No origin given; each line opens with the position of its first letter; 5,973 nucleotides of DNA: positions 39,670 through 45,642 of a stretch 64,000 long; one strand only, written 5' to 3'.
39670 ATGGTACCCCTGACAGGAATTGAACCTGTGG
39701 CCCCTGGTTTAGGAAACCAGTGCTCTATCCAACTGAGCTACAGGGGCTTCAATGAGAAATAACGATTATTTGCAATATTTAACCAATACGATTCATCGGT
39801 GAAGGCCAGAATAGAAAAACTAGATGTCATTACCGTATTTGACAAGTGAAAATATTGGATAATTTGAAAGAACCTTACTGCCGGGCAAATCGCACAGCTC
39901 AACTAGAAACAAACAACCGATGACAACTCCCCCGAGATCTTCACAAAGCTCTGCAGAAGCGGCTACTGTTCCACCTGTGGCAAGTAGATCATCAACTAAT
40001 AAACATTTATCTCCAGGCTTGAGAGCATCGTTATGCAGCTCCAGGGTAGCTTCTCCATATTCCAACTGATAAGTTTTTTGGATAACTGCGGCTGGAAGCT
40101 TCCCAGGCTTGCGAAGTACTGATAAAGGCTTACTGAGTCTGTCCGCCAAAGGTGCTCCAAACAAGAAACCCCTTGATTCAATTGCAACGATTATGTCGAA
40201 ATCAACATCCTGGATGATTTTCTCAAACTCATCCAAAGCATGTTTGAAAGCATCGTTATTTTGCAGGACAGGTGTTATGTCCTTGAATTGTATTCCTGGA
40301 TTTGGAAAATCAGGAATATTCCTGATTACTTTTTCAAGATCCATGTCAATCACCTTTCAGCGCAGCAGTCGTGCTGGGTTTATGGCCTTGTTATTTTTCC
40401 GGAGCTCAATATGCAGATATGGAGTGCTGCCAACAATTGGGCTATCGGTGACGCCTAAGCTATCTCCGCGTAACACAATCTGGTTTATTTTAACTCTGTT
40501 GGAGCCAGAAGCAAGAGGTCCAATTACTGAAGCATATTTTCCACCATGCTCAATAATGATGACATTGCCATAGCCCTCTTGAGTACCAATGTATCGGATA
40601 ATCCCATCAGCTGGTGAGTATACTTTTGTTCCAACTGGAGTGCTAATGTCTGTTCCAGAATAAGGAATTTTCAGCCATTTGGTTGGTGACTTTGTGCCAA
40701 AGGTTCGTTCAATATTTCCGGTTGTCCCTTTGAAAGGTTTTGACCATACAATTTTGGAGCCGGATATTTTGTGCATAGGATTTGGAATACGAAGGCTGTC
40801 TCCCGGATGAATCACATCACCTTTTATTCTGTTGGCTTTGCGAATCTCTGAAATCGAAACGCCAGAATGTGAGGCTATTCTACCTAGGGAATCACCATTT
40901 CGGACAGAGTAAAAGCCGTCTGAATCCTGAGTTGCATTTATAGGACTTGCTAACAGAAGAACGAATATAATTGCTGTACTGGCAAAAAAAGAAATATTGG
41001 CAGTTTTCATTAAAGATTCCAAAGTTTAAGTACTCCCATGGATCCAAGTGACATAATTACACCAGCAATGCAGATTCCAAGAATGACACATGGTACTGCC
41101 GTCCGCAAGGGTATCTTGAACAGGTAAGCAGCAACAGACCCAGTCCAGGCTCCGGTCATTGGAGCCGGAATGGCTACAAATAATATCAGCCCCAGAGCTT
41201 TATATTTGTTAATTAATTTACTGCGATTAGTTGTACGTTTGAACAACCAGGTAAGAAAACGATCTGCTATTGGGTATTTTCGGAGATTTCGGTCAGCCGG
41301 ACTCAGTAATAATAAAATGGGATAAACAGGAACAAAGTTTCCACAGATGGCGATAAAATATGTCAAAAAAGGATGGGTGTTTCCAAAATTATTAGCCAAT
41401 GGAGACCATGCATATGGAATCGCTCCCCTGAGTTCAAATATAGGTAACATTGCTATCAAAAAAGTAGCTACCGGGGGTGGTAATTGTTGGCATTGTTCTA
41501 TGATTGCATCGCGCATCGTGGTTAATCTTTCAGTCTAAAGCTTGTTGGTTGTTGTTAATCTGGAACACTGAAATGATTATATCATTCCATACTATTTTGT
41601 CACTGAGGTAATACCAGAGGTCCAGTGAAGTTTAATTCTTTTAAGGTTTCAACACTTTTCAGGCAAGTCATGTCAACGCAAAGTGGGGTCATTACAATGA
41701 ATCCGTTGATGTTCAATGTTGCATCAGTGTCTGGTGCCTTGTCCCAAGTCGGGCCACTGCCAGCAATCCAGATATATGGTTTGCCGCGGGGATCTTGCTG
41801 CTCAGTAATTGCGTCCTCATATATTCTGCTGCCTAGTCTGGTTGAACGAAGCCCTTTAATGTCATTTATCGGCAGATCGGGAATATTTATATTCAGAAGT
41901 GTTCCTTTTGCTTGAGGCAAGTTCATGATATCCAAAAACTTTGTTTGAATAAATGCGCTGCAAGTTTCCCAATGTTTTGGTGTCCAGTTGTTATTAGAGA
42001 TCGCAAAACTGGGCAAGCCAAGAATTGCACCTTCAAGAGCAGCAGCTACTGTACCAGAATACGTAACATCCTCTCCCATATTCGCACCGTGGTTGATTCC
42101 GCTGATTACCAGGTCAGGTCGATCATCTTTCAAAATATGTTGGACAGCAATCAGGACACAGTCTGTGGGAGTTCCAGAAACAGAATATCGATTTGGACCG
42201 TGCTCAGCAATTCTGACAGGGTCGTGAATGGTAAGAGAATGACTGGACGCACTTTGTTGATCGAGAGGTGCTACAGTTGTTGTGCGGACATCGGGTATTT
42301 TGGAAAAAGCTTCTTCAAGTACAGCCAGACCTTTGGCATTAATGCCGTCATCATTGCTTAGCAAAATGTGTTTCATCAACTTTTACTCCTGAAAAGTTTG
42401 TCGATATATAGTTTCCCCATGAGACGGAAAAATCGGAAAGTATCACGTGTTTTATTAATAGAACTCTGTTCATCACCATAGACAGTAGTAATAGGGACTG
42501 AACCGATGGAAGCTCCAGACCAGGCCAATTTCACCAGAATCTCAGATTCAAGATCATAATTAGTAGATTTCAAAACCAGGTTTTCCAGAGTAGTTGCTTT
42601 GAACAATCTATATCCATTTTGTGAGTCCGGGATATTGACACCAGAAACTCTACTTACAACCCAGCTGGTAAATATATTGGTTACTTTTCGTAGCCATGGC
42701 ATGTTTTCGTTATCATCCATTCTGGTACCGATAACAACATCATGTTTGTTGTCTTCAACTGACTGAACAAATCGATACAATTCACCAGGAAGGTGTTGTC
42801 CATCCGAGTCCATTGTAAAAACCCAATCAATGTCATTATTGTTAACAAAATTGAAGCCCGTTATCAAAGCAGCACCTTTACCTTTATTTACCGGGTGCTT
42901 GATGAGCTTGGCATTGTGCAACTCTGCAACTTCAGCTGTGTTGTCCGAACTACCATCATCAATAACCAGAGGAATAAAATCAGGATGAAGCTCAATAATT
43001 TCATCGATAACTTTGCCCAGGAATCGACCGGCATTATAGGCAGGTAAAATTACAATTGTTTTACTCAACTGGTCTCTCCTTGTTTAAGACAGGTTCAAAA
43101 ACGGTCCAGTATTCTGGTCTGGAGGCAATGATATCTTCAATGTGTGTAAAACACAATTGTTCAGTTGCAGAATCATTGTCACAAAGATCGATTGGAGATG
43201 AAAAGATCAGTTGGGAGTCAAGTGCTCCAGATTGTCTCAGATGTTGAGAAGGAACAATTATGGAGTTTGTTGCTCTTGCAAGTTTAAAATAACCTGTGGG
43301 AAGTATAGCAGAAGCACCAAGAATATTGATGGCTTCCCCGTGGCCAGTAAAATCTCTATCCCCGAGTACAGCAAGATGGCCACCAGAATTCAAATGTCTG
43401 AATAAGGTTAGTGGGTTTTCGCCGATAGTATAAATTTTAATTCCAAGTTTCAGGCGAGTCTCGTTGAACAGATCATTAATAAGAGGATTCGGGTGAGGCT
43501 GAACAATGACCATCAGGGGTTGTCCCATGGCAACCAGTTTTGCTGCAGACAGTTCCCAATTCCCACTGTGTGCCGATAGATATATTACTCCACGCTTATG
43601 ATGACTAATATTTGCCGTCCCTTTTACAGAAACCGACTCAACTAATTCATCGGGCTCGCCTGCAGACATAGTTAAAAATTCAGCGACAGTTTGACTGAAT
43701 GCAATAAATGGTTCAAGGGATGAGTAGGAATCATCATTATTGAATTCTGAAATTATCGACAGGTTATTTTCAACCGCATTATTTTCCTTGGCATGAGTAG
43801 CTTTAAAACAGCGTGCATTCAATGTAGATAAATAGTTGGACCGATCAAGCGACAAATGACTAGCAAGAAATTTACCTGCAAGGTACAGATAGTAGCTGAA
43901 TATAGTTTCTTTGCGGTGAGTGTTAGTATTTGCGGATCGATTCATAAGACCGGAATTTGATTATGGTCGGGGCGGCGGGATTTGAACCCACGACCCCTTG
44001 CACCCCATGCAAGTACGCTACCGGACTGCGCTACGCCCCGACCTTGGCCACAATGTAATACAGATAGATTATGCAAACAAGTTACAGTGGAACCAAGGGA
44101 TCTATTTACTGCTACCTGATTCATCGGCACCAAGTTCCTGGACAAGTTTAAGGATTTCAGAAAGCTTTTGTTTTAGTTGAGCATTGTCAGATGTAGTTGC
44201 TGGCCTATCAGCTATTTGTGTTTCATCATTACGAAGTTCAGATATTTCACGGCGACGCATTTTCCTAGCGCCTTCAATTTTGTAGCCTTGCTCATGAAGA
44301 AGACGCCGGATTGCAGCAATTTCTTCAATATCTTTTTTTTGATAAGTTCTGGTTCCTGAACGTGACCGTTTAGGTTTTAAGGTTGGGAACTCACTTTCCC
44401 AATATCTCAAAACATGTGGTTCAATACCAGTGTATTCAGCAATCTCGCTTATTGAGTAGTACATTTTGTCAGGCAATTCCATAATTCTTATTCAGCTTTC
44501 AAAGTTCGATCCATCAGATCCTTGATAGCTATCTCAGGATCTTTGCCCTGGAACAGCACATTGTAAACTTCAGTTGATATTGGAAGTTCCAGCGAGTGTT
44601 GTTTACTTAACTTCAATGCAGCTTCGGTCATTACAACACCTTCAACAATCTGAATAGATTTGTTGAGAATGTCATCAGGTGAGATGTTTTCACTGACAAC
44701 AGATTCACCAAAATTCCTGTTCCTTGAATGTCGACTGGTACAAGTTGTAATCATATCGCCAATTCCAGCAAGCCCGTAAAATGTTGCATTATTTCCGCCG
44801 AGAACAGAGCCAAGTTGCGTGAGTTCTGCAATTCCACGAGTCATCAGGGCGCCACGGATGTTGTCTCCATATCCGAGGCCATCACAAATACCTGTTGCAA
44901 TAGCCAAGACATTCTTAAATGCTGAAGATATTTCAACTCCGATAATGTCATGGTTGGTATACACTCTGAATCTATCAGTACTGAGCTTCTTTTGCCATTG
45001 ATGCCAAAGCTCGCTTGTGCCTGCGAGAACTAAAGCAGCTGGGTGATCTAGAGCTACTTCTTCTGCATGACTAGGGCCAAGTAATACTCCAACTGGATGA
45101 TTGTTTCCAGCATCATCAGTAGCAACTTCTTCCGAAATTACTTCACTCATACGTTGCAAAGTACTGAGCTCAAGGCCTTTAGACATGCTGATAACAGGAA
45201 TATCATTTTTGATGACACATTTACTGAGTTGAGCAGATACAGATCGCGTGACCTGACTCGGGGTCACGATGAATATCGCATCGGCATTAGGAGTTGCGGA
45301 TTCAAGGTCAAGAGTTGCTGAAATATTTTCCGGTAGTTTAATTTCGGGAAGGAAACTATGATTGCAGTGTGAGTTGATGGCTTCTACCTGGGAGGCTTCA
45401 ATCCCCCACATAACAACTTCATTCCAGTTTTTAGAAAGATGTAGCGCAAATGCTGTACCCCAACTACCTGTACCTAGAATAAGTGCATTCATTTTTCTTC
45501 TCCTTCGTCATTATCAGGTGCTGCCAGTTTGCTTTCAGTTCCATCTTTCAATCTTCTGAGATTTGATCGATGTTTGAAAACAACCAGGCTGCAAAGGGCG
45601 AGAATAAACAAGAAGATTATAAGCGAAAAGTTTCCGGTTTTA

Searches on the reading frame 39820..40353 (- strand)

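Call 51: search_protein_families(library=pfam, proteins=[window:39820-40353:-], max_evalue=0.00001)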
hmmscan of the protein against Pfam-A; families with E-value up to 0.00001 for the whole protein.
window:39820-40353:- (177 aa): 1 family
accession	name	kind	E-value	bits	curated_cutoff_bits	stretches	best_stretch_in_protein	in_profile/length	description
PF00156.33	Pribosyltran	-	1.2e-15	57.7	26.3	1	41-151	16-124/158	Phosphoribosyl transferase domain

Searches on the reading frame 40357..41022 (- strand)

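Call 51: search_protein_families(library=pfam, proteins=[window:40357-41022:-], max_evalue=0.00001)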
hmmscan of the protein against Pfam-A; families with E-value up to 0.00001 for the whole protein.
window:40357-41022:- (221 aa): 2 families
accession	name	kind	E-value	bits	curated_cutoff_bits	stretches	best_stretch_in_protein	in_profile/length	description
PF01551.29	Peptidase_M23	-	6.2e-21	74.9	28.7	1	122-216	4-96/96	Peptidase family M23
PF01476.26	LysM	-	1.7e-12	47.5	20.9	1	38-80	1-43/43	LysM domain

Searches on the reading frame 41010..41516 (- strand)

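Call 51: search_protein_families(library=pfam, proteins=[window:41010-41516:-], max_evalue=0.00001)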
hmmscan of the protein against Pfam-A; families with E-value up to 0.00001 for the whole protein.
window:41010-41516:- (168 aa): 1 family
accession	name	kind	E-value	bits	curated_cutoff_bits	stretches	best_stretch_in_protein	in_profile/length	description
PF06695.16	Sm_multidrug_ex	-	5.9e-36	124.1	30.7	1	28-154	1-121/121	Putative small multi-drug export protein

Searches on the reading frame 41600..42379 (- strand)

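Call 51: search_protein_families(library=pfam, proteins=[window:41600-42379:-], max_evalue=0.00001)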
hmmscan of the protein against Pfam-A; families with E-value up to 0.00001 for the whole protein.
window:41600-42379:- (259 aa): 1 family
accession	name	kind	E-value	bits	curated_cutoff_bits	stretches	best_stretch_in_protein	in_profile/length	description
PF01975.23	SurE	-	6.4e-60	202.6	22.1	1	5-188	1-188/189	Survival protein SurE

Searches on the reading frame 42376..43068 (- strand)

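Call 51: search_protein_families(library=pfam, proteins=[window:42376-43068:-], max_evalue=0.00001)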
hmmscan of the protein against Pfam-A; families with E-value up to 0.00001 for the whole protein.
window:42376-43068:- (230 aa): 1 family
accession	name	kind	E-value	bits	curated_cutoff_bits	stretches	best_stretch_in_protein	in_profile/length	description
PF00535.33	Glycos_transf_2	-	4.6e-27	95.4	23.3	1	6-134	2-132/168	Glycosyl transferase family 2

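Call 52: search_protein_families(library=ncbifam, proteins=[window:42376-43068:-], max_evalue=1e-20)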
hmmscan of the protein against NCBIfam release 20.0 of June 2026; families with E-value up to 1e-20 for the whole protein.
window:42376-43068:- (230 aa): 2 families
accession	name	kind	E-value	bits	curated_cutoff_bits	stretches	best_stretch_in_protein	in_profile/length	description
NF058614.1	PPMAGASynPpgS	equivalog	3e-32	111.9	370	1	5-202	3-203/226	polyprenyl-phospho-N-acetylgalactosaminyl synthase PpgS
TIGR04182.1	glyco_TIGR04182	equivalog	2.5e-25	89.5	325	1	5-208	3-205/293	S-layer glycoprotein N-glycosyltransferase AglJ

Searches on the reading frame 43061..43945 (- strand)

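Call 51: search_protein_families(library=pfam, proteins=[window:43061-43945:-], max_evalue=0.00001)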
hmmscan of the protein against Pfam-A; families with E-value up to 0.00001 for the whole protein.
window:43061-43945:- (294 aa): 1 family
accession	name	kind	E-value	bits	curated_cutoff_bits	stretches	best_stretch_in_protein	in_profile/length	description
PF03279.18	Lip_A_acyltrans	-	1.7e-24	87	22.3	1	16-285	14-291/295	Bacterial lipid A biosynthesis acyltransferase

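Call 52: search_protein_families(library=ncbifam, proteins=[window:43061-43945:-], max_evalue=1e-20)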
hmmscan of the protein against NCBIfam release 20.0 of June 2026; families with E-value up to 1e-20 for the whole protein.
window:43061-43945:- (294 aa): 1 family
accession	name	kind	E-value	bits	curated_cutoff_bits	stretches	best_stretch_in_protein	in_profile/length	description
NF005919.0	PRK07920.1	equivalog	9.4e-21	74.1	209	0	19-289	13-295/311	phosphatidylinositol mannoside acyltransferase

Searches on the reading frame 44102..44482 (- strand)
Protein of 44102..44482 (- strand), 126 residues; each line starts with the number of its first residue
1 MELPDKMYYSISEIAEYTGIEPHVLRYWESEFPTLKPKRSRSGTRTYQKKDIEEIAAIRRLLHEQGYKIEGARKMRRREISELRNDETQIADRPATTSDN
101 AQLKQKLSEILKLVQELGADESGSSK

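Call 51: search_protein_families(library=pfam, proteins=[window:44102-44482:-], max_evalue=0.00001)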
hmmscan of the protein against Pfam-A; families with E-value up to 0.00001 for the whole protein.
window:44102-44482:- (126 aa): 2 families
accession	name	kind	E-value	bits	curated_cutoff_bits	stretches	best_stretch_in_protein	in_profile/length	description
PF13411.12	MerR_1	-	7.9e-21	74.4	21.6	1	9-77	1-67/69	MerR HTH family regulatory protein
PF00376.29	MerR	-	2.9e-07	30.6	28.2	1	10-47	1-38/38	MerR family regulatory protein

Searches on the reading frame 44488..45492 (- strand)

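Call 51: search_protein_families(library=pfam, proteins=[window:44488-45492:-], max_evalue=0.00001)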
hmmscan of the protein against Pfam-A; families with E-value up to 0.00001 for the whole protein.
window:44488-45492:- (334 aa): 4 families
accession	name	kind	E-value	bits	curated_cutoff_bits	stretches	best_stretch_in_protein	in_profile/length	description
PF07479.19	NAD_Gly3P_dh_C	-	1e-49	168.9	25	1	182-323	1-141/142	NAD-dependent glycerol-3-phosphate dehydrogenase C-terminus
PF01210.29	NAD_Gly3P_dh_N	-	2.1e-45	155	23.1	1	5-159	4-153/158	NAD-dependent glycerol-3-phosphate dehydrogenase N-terminus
PF20618.3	GPD_NAD_C_bact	-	3.6e-15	56.7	27.6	1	242-309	1-66/66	Bacterial GPD, NAD-dependent C-terminal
PF02558.23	ApbA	-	6.9e-08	32.7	22.2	1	4-109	2-105/150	Ketopantoate reductase PanE/ApbA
